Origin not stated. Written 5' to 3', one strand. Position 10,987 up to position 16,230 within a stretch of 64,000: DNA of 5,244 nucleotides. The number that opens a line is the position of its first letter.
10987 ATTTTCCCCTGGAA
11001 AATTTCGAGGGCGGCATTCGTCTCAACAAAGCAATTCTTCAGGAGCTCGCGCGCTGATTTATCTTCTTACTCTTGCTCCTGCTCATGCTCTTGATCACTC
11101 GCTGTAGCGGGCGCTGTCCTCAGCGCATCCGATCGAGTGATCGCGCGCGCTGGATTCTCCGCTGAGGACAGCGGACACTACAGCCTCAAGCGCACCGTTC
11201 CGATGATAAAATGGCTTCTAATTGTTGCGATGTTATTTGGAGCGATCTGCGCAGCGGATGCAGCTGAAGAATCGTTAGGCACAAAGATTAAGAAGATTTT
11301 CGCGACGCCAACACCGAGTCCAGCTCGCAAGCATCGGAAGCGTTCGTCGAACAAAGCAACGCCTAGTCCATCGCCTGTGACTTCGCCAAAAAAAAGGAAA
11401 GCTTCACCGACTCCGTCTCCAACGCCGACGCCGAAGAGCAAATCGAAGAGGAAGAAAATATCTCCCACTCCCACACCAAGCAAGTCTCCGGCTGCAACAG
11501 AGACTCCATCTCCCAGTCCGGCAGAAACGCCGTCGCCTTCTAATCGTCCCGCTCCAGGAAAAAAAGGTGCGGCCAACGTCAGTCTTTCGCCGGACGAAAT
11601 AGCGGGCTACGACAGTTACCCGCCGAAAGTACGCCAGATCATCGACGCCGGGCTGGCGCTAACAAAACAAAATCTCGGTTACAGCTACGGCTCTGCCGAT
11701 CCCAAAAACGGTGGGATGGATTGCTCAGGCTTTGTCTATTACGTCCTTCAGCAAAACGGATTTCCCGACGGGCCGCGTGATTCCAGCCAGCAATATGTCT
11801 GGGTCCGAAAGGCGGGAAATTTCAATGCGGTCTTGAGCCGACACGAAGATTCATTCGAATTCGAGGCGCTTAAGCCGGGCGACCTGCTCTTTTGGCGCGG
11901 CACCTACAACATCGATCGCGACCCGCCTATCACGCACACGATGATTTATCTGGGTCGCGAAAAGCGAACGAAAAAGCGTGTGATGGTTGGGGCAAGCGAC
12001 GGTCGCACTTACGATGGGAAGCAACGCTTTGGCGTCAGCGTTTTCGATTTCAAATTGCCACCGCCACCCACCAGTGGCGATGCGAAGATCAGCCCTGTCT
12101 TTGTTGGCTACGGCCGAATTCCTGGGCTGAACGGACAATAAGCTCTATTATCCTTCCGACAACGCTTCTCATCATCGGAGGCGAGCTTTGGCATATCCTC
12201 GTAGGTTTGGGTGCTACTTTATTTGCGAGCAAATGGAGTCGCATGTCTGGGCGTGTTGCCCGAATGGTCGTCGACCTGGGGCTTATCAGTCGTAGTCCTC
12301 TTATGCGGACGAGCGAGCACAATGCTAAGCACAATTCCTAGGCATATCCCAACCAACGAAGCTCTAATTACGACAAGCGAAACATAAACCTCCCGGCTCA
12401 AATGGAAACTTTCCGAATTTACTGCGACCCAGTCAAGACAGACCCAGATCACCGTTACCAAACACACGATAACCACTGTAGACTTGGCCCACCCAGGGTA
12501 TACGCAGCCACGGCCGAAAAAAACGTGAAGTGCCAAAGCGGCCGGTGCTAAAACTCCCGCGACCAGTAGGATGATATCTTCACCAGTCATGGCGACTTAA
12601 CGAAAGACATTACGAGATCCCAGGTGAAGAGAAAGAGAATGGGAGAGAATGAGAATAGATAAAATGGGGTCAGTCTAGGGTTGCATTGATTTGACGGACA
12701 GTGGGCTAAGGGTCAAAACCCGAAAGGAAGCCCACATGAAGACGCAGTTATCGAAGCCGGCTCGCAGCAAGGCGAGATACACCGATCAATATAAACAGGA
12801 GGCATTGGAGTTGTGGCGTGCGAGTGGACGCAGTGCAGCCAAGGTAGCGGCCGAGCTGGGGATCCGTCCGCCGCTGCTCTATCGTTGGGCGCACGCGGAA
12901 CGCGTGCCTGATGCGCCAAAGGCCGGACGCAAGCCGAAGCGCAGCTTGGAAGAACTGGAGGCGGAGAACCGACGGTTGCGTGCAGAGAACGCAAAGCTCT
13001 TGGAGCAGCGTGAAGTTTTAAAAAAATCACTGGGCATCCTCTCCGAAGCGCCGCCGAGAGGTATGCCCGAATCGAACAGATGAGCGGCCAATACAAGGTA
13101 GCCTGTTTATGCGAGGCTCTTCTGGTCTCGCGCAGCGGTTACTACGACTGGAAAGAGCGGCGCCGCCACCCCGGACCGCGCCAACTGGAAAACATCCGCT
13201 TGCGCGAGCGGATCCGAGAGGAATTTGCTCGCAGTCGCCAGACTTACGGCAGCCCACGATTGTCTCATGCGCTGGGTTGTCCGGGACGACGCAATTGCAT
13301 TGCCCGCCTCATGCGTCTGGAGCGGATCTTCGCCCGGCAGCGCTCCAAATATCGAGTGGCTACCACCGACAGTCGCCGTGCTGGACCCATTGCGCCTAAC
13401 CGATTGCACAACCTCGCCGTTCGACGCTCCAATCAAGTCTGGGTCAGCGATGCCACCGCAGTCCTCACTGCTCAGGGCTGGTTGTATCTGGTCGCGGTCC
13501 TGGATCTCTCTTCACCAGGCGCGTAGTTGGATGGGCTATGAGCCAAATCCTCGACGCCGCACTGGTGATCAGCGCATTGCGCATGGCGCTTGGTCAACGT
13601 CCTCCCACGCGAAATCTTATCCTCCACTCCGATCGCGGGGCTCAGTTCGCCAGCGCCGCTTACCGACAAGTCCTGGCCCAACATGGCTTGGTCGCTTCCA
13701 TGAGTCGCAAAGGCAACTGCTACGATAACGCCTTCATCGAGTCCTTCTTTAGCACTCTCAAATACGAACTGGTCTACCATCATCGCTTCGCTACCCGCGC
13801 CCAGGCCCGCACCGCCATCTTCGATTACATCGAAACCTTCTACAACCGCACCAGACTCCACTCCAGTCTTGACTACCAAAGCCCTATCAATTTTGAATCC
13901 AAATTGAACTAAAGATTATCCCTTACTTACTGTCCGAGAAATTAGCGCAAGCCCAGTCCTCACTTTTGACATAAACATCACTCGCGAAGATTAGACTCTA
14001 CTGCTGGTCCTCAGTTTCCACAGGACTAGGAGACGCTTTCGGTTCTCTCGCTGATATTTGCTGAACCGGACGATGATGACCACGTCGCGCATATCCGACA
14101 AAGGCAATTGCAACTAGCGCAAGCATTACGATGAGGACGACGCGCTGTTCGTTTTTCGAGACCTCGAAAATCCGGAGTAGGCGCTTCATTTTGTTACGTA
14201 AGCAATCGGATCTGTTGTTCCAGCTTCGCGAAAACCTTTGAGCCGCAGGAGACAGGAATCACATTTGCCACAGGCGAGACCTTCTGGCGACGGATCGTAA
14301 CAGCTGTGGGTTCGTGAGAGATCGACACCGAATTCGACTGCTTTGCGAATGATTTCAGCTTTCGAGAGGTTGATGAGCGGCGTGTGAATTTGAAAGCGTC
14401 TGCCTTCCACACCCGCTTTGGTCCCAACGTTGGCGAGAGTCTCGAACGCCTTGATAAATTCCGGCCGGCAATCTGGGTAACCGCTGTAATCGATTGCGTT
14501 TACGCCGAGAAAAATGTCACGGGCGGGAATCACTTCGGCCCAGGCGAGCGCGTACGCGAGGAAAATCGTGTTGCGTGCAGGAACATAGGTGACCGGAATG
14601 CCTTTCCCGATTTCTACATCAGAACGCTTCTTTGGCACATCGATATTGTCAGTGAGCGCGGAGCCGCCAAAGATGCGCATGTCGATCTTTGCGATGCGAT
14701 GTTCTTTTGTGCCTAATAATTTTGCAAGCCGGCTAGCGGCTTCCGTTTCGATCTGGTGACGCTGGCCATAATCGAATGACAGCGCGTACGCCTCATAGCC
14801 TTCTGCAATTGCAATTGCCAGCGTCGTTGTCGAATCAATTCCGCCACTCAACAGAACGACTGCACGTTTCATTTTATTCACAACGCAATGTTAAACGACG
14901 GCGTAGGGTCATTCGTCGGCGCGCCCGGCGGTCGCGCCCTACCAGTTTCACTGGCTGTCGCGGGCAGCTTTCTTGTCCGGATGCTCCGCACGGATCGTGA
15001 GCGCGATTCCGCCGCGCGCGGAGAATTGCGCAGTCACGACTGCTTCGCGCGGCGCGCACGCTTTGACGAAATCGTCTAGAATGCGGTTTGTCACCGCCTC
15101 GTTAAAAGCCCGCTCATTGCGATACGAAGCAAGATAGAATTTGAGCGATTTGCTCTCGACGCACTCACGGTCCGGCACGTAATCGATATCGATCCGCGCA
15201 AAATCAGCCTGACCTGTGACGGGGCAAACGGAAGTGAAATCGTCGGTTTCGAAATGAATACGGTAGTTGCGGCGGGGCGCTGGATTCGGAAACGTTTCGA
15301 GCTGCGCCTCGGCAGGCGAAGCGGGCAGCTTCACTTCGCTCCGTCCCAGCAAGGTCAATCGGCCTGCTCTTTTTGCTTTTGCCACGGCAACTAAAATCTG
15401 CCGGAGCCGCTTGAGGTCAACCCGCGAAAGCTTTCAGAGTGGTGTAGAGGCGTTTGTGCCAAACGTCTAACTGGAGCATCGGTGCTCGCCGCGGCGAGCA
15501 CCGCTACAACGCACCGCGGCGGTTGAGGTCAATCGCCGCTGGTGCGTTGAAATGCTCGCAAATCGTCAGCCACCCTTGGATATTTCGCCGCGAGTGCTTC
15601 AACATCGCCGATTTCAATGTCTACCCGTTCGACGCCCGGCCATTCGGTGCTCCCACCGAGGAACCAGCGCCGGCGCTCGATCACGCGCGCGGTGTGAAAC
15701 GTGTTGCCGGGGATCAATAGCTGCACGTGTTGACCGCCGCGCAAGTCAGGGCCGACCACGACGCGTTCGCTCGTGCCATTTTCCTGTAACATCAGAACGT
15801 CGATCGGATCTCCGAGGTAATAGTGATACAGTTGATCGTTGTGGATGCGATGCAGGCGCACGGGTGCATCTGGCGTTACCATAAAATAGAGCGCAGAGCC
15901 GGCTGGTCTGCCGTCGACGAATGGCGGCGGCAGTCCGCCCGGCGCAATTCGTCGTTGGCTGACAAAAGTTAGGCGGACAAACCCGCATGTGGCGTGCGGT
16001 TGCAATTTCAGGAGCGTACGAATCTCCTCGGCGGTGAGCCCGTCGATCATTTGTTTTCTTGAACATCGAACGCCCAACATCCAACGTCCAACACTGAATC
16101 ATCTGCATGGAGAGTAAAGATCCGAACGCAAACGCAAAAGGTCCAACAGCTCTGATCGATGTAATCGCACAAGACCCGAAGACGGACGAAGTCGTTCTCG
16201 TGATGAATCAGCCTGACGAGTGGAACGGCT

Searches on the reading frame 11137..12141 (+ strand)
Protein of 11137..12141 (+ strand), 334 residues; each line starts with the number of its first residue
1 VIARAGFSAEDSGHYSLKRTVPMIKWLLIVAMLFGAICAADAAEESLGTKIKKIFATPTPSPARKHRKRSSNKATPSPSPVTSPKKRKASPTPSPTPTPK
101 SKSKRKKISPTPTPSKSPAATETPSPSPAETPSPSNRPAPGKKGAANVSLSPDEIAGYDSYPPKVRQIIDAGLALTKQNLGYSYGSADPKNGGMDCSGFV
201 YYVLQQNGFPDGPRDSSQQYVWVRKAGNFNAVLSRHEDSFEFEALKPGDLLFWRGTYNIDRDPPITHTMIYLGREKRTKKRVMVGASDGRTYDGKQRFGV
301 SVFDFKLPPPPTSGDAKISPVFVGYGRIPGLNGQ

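Call 76: search_protein_families(library=pfam, proteins=[window:11137-12141:+], max_evalue=0.00001)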
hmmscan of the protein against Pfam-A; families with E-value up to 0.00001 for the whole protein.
window:11137-12141:+ (334 aa): 1 family
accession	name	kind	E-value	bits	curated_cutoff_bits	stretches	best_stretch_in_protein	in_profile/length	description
PF00877.26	NLPC_P60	-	4.6e-10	39.8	23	1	182-276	4-76/105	NlpC/P60 family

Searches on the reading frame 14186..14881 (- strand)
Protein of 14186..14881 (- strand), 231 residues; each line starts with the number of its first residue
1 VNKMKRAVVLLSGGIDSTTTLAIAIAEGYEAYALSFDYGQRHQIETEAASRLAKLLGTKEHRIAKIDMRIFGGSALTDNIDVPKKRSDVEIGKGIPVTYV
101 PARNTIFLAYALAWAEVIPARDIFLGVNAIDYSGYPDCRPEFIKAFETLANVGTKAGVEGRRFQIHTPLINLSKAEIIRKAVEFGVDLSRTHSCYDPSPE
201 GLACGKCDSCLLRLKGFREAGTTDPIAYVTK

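Call 76: search_protein_families(library=pfam, proteins=[window:14186-14881:-], max_evalue=0.00001)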
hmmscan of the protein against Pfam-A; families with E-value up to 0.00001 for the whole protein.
window:14186-14881:- (231 aa): 3 families
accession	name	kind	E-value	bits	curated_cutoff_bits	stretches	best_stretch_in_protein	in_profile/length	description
PF06508.19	QueC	-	1.7e-75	253.5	22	1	6-220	1-209/210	Queuosine biosynthesis protein QueC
PF00733.27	Asn_synthase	-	3.3e-06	27.4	21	1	8-63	21-77/354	Asparagine synthase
PF02568.20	ThiI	-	4.7e-06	26.8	20.5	0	6-58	5-58/197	Thiamine biosynthesis protein (ThiI)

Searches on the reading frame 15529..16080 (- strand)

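Call 77: search_protein_families(library=pfam, proteins=[window:15529-16080:-], max_evalue=0.00001)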
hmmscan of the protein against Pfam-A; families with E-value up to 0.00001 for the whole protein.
window:15529-16080:- (183 aa): 1 family
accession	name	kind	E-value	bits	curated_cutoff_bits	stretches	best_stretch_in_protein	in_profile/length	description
PF06172.17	Cupin_5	-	2.2e-24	86.6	25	1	22-156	5-137/139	Cupin superfamily (DUF985)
